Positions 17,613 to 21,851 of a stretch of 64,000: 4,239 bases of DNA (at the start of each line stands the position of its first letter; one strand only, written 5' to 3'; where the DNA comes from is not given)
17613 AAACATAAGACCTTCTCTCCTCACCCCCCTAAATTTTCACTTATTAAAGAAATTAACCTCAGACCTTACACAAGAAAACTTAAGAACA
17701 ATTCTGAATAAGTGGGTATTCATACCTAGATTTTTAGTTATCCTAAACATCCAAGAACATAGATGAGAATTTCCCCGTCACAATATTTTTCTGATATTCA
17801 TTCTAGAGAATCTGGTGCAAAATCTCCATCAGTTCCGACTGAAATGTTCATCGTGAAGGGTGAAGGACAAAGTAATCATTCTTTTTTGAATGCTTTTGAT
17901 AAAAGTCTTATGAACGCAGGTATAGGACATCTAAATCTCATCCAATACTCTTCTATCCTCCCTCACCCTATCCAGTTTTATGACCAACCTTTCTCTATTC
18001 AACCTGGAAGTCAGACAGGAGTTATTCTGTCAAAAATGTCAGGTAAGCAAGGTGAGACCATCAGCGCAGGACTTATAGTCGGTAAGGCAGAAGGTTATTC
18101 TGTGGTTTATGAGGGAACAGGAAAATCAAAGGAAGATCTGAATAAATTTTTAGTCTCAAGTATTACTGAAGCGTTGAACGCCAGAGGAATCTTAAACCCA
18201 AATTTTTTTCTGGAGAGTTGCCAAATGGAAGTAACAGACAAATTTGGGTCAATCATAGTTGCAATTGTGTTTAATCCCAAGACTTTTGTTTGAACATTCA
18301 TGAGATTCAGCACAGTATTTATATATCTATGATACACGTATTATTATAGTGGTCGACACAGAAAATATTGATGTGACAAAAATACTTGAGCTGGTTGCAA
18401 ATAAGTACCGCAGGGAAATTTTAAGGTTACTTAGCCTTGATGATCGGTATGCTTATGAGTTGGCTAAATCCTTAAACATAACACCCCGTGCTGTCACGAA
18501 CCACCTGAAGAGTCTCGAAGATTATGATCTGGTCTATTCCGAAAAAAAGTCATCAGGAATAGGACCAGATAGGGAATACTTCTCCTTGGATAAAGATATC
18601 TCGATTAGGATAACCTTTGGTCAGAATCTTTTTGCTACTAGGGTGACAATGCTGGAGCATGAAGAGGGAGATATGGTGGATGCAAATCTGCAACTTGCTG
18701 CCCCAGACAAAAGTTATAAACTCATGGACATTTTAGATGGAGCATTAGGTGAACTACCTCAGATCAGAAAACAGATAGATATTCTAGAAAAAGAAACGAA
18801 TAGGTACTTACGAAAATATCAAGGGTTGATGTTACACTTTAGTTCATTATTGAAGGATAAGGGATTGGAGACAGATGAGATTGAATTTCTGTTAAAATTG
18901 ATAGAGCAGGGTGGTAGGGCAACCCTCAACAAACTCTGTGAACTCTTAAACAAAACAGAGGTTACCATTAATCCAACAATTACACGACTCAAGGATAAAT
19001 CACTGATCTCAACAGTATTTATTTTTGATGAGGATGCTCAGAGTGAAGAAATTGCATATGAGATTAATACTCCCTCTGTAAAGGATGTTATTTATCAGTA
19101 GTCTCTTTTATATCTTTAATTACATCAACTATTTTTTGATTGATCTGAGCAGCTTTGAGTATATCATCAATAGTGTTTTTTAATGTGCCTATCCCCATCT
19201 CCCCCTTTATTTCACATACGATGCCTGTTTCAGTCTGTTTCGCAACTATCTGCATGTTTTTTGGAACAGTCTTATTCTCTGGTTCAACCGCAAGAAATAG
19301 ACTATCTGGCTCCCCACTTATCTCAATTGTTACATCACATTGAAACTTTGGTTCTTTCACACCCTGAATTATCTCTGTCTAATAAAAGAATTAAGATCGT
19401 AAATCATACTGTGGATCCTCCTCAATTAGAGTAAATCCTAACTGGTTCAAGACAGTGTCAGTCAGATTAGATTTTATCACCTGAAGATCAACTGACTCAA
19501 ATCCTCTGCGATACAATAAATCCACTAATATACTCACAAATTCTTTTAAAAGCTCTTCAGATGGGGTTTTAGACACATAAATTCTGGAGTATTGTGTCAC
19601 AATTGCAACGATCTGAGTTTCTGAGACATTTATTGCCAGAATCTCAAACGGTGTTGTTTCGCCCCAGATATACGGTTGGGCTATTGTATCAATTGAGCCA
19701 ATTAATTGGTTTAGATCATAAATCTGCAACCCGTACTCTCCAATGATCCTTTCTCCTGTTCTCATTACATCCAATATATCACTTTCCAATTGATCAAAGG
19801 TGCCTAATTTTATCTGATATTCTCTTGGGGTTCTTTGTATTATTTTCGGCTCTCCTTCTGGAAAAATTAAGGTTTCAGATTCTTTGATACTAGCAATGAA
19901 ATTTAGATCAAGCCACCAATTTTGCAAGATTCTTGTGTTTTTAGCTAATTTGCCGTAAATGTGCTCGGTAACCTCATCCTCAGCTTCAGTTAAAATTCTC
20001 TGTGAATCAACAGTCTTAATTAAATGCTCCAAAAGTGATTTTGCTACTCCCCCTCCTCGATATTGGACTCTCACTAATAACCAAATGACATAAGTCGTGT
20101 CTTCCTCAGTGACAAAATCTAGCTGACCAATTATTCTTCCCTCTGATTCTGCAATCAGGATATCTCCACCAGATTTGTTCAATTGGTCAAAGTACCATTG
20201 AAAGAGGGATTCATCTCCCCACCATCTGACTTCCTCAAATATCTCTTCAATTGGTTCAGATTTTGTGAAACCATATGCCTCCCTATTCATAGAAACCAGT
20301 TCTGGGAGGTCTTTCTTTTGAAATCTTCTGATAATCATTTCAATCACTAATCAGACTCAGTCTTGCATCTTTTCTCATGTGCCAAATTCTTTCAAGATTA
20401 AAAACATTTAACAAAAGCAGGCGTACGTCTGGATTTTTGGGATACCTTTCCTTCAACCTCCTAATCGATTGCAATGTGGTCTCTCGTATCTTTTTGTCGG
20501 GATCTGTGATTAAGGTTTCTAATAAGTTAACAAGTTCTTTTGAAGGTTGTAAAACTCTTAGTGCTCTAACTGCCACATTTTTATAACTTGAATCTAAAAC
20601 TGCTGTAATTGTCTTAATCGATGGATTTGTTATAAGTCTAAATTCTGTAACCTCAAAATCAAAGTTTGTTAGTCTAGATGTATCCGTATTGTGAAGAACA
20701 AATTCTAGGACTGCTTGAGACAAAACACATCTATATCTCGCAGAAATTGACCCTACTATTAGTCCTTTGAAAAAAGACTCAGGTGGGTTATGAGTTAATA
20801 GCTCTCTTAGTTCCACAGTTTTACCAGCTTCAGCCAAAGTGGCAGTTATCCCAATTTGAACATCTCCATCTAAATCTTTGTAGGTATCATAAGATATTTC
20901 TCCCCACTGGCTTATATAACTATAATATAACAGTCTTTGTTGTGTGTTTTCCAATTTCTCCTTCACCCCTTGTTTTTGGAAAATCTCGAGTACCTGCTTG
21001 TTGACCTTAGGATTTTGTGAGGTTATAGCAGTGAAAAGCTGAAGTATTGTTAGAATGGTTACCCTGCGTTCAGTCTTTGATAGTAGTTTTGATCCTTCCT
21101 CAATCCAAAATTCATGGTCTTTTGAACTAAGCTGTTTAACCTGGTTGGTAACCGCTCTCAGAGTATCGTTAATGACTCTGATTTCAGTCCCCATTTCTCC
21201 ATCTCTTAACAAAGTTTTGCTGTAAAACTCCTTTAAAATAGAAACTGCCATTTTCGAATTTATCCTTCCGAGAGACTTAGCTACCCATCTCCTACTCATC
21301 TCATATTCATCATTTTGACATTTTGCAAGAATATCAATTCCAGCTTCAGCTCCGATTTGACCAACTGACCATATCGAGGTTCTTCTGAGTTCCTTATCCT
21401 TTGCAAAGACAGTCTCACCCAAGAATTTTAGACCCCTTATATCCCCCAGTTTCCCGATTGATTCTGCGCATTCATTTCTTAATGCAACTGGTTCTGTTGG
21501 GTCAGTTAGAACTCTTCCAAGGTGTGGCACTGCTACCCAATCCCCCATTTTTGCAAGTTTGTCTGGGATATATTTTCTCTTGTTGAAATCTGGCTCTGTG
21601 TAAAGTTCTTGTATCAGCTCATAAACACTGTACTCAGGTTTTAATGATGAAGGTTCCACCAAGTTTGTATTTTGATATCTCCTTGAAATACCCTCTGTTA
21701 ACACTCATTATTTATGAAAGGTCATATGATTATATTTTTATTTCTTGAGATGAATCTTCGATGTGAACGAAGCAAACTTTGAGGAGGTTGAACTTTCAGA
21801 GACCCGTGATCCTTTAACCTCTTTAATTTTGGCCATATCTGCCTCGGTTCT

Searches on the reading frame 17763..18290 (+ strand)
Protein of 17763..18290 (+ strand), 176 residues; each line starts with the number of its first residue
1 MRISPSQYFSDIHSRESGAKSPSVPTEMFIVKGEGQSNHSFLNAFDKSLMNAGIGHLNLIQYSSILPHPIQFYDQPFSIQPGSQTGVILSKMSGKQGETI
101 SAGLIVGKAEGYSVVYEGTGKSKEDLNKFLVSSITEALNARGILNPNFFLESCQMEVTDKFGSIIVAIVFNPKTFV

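Call 10: search_protein_families(library=pfam, proteins=[window:17763-18290:+], max_evalue=0.001)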
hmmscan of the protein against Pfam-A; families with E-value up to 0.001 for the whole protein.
window:17763-18290:+ (176 aa): 1 family
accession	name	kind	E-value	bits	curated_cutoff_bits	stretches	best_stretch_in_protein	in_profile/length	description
PF01862.21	PvlArgDC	-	8.5e-24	84.7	22.7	1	24-170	1-160/161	Pyruvoyl-dependent arginine decarboxylase (PvlArgDC)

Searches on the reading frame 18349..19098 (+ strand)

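Call 10: search_protein_families(library=pfam, proteins=[window:18349-19098:+], max_evalue=0.001)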
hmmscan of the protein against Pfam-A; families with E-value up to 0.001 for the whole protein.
window:18349-19098:+ (250 aa): 9 families
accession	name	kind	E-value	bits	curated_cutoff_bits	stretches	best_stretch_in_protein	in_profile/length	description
PF01022.26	HTH_5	-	1.8e-09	37.7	22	1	21-63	4-46/47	Bacterial regulatory protein, arsR family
PF12840.13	HTH_20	-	3.5e-08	33.7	27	1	17-62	2-48/51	Helix-turn-helix domain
PF08279.18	HTH_11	-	6.2e-08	32.9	25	1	22-70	3-53/55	HTH domain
PF01047.28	MarR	-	1.6e-07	31.6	24.6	1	35-67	20-52/59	MarR family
PF13412.12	HTH_24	-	1.1e-06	28.6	21.9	1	18-62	2-47/48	Winged helix-turn-helix DNA-binding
PF01978.25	TrmB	-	1.4e-06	28.5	25.6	0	26-68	16-58/68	Sugar-specific transcriptional regulator TrmB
PF25212.1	HVO_A0114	-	0.00015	22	27.6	0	19-68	22-72/84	HVO_A0114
PF03551.20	PadR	-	0.00026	21.4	27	0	24-80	1-65/75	Transcriptional regulator PadR-like family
PF13545.12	HTH_Crp_2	-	0.00029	21.2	27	0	37-63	27-53/70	Crp-like helix-turn-helix domain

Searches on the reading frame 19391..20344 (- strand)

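Call 10: search_protein_families(library=pfam, proteins=[window:19391-20344:-], max_evalue=0.001)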
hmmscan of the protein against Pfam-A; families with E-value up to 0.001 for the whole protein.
window:19391-20344:- (317 aa): 4 families
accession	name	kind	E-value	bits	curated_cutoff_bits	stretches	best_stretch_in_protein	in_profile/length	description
PF00583.31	Acetyltransf_1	-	1.4e-08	35.4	20.7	1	41-117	15-93/116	Acetyltransferase (GNAT) family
PF13508.13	Acetyltransf_7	-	2.1e-07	31.6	27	1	60-117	3-62/84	Acetyltransferase (GNAT) domain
PF13527.13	Acetyltransf_9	-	9.1e-05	22.9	25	0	5-116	2-105/127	Acetyltransferase (GNAT) domain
PF13673.13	Acetyltransf_10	-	0.00016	22.1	23.6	1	56-118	27-86/128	Acetyltransferase (GNAT) domain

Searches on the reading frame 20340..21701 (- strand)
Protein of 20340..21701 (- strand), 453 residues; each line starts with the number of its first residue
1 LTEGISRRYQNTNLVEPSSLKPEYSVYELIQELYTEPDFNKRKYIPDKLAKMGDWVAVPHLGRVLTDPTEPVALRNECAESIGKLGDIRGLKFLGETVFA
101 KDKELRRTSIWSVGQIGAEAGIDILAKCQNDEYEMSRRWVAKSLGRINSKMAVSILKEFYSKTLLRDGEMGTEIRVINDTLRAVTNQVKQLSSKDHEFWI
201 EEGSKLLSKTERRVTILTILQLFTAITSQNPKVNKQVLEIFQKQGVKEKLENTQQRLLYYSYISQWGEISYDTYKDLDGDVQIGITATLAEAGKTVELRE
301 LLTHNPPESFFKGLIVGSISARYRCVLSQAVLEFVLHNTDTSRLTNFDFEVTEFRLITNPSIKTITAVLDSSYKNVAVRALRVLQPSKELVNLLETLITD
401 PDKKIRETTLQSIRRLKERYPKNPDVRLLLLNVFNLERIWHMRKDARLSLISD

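Call 10: search_protein_families(library=pfam, proteins=[window:20340-21701:-], max_evalue=0.001)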
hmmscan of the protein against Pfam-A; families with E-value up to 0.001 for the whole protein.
window:20340-21701:- (453 aa): 3 families
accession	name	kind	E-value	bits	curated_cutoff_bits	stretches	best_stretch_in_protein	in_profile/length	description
PF13646.12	HEAT_2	-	1.1e-19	70.9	27.7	1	101-160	12-71/88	HEAT repeats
PF03130.22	HEAT_PBS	-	1.6e-09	37.7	20.9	0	105-131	1-27/27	PBS lyase HEAT-like repeat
PF02985.28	HEAT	-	5.1e-07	29.8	23.5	0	390-416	1-27/31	HEAT repeat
